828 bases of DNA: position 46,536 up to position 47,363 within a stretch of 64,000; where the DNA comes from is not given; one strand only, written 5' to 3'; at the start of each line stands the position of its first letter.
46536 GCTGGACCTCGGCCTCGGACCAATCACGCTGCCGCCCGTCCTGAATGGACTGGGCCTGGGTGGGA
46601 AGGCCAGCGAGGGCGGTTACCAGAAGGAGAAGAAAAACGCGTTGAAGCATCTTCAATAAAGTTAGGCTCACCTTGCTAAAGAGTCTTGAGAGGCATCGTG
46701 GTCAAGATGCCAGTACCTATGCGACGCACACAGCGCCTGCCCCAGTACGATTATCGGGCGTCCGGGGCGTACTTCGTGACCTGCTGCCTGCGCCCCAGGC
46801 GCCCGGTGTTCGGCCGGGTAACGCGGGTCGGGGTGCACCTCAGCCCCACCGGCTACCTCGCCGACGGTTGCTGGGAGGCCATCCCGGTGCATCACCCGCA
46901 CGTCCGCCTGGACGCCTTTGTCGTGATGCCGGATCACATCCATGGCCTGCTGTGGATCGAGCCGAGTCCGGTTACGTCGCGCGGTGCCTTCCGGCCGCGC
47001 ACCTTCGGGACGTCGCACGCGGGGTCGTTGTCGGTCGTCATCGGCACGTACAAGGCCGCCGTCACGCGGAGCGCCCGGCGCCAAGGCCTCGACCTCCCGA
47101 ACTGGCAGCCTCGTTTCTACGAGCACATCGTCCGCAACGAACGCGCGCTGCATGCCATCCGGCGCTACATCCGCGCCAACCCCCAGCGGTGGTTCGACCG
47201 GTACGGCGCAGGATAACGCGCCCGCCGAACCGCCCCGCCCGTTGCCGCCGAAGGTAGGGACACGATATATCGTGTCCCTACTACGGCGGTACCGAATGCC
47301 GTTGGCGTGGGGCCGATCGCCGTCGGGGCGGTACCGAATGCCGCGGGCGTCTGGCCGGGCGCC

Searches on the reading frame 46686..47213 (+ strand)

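Call 21: search_protein_families(library=pfam, proteins=[window:46686-47213:+], max_evalue=0.001)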
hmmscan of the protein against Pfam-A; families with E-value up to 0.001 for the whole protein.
window:46686-47213:+ (176 aa): 1 family
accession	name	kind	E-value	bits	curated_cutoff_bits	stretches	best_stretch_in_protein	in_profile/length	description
PF01797.21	Y1_Tnp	-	0.00073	20.1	23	0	72-94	40-62/121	Transposase IS200 like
